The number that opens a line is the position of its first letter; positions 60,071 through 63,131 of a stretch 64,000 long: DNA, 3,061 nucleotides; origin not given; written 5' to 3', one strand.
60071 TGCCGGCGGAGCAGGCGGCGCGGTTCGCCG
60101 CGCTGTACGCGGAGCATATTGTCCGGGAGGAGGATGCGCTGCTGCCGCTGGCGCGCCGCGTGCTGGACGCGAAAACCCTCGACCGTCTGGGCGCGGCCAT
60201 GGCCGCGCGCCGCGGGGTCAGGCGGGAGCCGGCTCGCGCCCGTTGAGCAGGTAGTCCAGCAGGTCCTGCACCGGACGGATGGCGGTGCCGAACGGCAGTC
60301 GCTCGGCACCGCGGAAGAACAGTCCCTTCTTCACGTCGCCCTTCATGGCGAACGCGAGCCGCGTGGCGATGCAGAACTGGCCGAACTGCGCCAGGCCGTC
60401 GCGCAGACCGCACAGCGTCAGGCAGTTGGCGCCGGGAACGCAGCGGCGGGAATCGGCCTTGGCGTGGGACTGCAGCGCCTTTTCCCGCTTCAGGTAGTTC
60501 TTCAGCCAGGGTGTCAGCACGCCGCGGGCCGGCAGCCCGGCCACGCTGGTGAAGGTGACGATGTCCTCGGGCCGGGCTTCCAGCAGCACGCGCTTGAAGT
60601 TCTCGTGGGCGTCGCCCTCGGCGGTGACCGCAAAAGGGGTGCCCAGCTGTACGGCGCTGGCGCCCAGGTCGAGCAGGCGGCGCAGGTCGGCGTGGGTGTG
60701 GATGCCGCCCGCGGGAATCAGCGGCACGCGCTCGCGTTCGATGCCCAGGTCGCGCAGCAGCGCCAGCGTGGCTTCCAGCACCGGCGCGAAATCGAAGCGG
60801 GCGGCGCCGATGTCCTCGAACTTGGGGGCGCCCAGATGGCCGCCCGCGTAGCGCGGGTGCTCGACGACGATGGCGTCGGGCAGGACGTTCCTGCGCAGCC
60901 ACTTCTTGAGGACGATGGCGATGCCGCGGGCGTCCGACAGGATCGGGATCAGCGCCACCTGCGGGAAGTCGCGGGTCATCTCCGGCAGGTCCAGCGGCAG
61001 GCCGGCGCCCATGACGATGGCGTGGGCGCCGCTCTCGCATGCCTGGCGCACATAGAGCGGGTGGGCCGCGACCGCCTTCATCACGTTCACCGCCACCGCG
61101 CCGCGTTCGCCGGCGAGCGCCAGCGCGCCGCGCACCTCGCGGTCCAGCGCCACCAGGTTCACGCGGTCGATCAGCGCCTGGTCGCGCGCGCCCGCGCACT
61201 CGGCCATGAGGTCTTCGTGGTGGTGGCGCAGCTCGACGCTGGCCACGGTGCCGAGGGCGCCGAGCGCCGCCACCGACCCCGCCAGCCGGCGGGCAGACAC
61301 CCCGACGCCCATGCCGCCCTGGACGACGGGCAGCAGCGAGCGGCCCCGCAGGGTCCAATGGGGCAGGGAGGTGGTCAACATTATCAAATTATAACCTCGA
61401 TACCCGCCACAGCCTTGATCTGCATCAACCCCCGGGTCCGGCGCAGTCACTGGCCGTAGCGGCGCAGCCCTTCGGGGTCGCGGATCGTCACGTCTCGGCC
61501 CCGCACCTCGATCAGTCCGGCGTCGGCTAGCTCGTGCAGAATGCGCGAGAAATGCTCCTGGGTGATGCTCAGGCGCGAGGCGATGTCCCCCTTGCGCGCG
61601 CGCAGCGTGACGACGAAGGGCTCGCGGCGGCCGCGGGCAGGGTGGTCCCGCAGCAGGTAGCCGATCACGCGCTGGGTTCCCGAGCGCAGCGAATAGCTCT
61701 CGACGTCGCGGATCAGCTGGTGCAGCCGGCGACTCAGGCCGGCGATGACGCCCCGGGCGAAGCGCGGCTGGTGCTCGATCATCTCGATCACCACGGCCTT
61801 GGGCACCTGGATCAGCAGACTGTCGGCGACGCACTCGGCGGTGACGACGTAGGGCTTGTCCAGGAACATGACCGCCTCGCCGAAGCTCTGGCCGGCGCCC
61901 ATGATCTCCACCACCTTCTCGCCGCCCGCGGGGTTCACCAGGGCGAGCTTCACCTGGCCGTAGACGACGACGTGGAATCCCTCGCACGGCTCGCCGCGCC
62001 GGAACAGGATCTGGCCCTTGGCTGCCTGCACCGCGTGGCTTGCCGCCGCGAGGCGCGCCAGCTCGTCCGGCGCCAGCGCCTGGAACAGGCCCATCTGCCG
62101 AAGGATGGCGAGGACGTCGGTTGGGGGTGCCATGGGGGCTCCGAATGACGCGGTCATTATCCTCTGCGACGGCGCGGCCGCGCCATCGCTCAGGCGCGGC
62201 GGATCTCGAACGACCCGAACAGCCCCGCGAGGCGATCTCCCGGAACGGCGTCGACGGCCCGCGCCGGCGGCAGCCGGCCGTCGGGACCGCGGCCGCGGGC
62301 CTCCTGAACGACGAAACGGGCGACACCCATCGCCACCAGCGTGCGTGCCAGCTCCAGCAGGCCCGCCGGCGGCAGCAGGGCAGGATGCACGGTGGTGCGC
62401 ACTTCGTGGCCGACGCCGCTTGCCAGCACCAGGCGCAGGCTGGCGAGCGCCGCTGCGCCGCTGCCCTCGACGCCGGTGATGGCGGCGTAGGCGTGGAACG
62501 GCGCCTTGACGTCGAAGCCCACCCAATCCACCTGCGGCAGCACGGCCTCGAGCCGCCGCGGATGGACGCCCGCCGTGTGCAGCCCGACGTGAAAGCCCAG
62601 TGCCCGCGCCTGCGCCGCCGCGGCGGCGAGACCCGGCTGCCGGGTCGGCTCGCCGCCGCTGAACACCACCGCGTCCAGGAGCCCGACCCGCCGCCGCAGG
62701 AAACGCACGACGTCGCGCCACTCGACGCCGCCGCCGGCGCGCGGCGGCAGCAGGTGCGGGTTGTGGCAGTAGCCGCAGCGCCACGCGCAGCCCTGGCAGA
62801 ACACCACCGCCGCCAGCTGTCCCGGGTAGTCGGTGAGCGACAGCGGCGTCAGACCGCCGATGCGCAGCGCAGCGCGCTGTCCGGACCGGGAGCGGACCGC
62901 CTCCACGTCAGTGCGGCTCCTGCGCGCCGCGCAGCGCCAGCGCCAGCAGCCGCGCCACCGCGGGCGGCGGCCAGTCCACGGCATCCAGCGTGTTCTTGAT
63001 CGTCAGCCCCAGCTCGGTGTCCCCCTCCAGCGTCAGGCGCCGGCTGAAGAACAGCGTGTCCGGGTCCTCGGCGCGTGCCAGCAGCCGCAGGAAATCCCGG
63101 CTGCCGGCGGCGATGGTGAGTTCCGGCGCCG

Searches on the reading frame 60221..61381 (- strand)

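Call 58: search_protein_families(library=ncbifam, proteins=[window:60221-61381:-], max_evalue=0.001)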
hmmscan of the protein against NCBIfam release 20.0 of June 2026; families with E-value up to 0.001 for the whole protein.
window:60221-61381:- (387 aa): 3 families
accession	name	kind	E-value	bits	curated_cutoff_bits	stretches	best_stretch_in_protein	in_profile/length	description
TIGR03151.1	enACPred_II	equivalog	1.2e-17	64.2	453.1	1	98-308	67-251/307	enoyl-[acyl-carrier-protein] reductase FabK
TIGR01304.1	IMP_DH_rel_2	equivalog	0.00039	19.8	342.1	0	219-261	255-297/365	GuaB3 family IMP dehydrogenase-related protein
NF003652.0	PRK05286.2-5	equivalog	0.00049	19.4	267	1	214-250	288-325/353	quinone-dependent dihydroorotate dehydrogenase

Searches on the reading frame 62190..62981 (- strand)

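Call 49: search_protein_families(library=pfam, proteins=[window:62190-62981:-], max_evalue=0.0001)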
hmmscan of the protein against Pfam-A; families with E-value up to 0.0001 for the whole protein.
window:62190-62981:- (263 aa): 1 family
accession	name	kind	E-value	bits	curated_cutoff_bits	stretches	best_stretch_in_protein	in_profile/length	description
PF04055.27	Radical_SAM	-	2.5e-16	60.7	29.5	1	60-200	2-152/166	Radical SAM superfamily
